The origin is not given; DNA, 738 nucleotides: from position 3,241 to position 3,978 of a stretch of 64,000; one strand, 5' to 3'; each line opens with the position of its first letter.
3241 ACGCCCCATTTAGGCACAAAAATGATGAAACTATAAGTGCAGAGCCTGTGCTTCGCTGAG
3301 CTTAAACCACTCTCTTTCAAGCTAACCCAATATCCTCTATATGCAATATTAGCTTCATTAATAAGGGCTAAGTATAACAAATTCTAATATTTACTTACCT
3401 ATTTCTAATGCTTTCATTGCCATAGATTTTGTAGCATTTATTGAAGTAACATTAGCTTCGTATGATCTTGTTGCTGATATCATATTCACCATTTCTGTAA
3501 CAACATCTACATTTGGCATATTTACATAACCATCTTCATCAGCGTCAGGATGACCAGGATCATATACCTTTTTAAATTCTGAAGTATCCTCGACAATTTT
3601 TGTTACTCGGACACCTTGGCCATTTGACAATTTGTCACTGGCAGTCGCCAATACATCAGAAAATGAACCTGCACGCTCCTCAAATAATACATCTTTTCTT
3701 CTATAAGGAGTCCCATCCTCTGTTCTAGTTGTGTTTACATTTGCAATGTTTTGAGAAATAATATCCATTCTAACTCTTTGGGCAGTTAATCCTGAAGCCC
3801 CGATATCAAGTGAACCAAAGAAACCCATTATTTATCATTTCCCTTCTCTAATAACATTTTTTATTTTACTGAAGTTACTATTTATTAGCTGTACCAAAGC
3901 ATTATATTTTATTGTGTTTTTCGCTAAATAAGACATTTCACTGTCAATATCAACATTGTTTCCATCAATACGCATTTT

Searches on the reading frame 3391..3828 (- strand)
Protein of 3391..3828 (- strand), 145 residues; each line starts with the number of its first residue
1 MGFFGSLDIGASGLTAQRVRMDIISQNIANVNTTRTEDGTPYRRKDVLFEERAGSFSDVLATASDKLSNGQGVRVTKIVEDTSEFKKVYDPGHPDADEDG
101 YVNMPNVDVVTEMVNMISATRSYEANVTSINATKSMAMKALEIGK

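Call 46: find_homologous_proteins(query=window:3391-3828:-, max_evalue=1e-20)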
Query window:3391-3828:- (145 aa): 7927 proteins with E <= 1e-20 among 8000 candidates; the best 120 are listed.
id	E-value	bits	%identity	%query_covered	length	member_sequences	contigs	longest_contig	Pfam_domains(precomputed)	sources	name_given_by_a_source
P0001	3.2e-87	307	100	100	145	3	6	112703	PF06429.19,PF00460.26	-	-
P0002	1.9e-85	301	99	100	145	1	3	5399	PF06429.19,PF00460.26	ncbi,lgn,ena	-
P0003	8.4e-85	299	97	100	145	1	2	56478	PF06429.19,PF00460.26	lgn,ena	-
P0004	1.2e-84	299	97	100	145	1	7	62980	PF06429.19,PF00460.26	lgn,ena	-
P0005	1.6e-84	298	97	100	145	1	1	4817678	PF06429.19,PF00460.26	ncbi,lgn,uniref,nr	ncbi:flagellar basal body rod protein FlgC [Ruminiclostridium herbifermentans]|uniref:Flagellar basa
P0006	2.7e-84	298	97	100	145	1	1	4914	PF06429.19,PF00460.26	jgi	jgi:flagellar basal-body rod protein FlgC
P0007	7.0e-84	296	96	100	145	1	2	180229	PF06429.19,PF00460.26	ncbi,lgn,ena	-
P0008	4.4e-82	291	95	100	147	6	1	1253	PF06429.19,PF00460.26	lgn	-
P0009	1.9e-79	282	92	100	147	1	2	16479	PF06429.19,PF00460.26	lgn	-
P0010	6.4e-76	271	89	100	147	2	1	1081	PF06429.19,PF00460.26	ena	-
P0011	9.1e-76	270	88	100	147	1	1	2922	PF06429.19,PF00460.26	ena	-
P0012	1.3e-75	270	86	100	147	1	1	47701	PF06429.19,PF00460.26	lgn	-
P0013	1.4e-75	270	88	100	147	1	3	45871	PF06429.19,PF00460.26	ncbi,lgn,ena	-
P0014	4.0e-75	268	88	100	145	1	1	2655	PF06429.19,PF00460.26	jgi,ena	-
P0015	1.2e-74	267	87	100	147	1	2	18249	PF06429.19,PF00460.26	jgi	jgi:flagellar basal-body rod protein FlgC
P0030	6.0e-72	258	83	100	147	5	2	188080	PF06429.19,PF00460.26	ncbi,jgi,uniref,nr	ncbi:flagellar basal-body rod protein FlgC [Ruminiclostridium hungatei]|uniref:Flagellar basal-body 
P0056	4.1e-70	252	80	100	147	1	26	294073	PF06429.19,PF00460.26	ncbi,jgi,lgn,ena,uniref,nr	ncbi:flagellar basal body rod protein FlgC [Ruminiclostridium cellobioparum]|jgi:flagellar basal-bod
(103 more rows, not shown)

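Call 47: find_encoding_contigs(protein=P0005, flank=10000, max_places=2)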
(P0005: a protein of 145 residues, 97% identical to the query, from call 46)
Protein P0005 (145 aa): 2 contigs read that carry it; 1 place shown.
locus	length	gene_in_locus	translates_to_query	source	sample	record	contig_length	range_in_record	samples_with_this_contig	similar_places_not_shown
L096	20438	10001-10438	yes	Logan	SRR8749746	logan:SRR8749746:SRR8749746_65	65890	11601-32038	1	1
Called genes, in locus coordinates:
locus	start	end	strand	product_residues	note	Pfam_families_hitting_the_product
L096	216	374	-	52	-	-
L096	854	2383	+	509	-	PF13541:ChlI, PF00158:Sigma54_activat (faint), PF01078:Mg_chelatase, PF07728:AAA_5 (weak), PF00493:MCM, PF13335:Mg_chelatase_C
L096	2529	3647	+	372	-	PF02481:DNA_processg_A, PF17782:WHD_DprA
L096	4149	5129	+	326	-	PF01734:Patatin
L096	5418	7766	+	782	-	PF01751:Toprim, PF01131:Topoisom_bac, PF01396:Zn_ribbon_Top1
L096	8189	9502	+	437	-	PF01134:GIDA, PF01266:DAO (weak), PF13450:NAD_binding_8 (weak)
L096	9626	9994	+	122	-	-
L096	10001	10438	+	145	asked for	PF00460:Flg_bb_rod, PF06429:Flg_bbr_C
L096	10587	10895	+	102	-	PF02049:FliE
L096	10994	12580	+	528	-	PF01514:YscJ_FliF, PF08345:YscJ_FliF_C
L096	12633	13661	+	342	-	PF03448:MgtE_N (faint), PF14841:FliG_M (weak), PF14842:FliG_N, PF14841:FliG_M, PF14842:FliG_N (weak), PF01706:FliG_C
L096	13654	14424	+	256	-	PF02108:FliH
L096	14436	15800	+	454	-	PF02874:ATP-synt_ab_N, PF00006:ATP-synt_ab, PF18269:T3SS_ATPase_C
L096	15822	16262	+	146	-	PF02050:FliJ, PF16789:YscO-like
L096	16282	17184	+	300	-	-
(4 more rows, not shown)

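Call 48: find_encoding_contigs(protein=P0030, flank=3000, max_places=2)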
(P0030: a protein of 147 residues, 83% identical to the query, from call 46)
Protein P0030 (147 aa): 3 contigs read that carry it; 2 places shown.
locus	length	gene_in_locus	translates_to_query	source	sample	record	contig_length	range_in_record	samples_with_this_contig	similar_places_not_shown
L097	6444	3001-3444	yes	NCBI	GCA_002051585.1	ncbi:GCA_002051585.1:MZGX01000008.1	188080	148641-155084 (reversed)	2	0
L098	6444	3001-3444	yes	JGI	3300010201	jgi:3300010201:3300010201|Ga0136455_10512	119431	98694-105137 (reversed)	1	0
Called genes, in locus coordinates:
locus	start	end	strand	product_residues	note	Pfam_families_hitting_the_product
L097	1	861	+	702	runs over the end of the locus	PF01751:Toprim, PF01131:Topoisom_bac, PF01396:Zn_ribbon_Top1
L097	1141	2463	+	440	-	PF01134:GIDA, PF01266:DAO (weak), PF13450:NAD_binding_8 (weak)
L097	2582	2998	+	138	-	-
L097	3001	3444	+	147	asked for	PF00460:Flg_bb_rod, PF06429:Flg_bbr_C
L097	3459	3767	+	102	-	PF02049:FliE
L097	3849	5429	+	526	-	PF01514:YscJ_FliF, PF08345:YscJ_FliF_C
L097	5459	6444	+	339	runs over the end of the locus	PF03448:MgtE_N (faint), PF14842:FliG_N, PF14841:FliG_M, PF14842:FliG_N (weak), PF01706:FliG_C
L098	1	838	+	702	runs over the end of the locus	PF01751:Toprim, PF01131:Topoisom_bac, PF01396:Zn_ribbon_Top1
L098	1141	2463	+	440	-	PF01134:GIDA, PF01266:DAO (weak), PF13450:NAD_binding_8 (weak)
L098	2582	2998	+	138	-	-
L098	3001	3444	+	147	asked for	PF00460:Flg_bb_rod, PF06429:Flg_bbr_C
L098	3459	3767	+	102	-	PF02049:FliE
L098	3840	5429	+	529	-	PF01514:YscJ_FliF, PF08345:YscJ_FliF_C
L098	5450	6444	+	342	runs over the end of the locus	PF03448:MgtE_N (faint), PF14842:FliG_N, PF14841:FliG_M, PF14842:FliG_N (weak), PF01706:FliG_C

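Call 49: find_encoding_contigs(protein=P0056, flank=3000, max_places=2)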
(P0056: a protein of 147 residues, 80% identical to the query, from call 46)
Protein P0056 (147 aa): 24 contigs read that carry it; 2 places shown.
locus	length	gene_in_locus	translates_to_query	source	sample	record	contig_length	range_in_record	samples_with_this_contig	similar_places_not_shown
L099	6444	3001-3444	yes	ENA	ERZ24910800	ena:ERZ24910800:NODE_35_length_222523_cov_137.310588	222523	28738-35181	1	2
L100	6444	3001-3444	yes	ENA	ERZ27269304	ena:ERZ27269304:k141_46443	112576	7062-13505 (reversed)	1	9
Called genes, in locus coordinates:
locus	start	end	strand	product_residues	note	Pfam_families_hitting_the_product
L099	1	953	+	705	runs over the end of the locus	PF01751:Toprim, PF01131:Topoisom_bac, PF01396:Zn_ribbon_Top1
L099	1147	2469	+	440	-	PF01134:GIDA, PF01266:DAO (weak), PF13450:NAD_binding_8 (faint)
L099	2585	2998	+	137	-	-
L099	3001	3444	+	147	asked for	PF00460:Flg_bb_rod, PF06429:Flg_bbr_C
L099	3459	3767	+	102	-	PF02049:FliE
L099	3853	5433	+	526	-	PF01514:YscJ_FliF, PF08345:YscJ_FliF_C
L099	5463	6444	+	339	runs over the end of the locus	PF03448:MgtE_N (faint), PF14842:FliG_N, PF14841:FliG_M, PF14842:FliG_N (weak), PF01706:FliG_C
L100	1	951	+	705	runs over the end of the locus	PF01751:Toprim, PF01131:Topoisom_bac, PF01396:Zn_ribbon_Top1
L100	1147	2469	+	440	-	PF01134:GIDA, PF01266:DAO (weak), PF13450:NAD_binding_8 (faint)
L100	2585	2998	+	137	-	-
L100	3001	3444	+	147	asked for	PF00460:Flg_bb_rod, PF06429:Flg_bbr_C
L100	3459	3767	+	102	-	PF02049:FliE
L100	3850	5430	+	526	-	PF01514:YscJ_FliF, PF08345:YscJ_FliF_C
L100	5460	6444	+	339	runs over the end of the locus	PF03448:MgtE_N (faint), PF14842:FliG_N, PF14841:FliG_M, PF14842:FliG_N (weak), PF01706:FliG_C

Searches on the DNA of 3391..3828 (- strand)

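Call 50: search_with_rna_model(model_id=R1, sources=[L096, L097, L098, L099, L100, L001], max_evalue=1)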
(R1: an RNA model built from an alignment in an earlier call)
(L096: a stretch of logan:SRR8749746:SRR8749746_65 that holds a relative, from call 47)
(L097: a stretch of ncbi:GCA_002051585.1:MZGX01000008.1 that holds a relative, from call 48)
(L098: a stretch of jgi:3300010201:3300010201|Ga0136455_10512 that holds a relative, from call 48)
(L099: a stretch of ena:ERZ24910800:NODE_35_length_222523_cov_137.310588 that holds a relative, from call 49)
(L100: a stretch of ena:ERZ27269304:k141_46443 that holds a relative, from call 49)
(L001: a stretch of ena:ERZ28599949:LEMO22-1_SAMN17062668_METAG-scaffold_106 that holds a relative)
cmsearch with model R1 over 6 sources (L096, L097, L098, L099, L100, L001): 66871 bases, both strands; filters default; matches with E-value up to 1: 7.
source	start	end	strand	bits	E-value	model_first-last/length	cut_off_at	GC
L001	9927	10003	+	69.5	9.7e-13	1-78/78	no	0.43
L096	10513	10589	+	41.7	1.8e-06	1-78/78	no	0.35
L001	422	499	+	40.9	2.8e-06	1-78/78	no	0.31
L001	9835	9903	+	37.8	1.4e-05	1-78/78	no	0.32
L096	2459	2531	+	28.7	0.0015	1-78/78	no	0.29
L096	8125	8191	+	24.4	0.014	1-78/78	no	0.3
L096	3673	3746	-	18.3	0.33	1-78/78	no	0.26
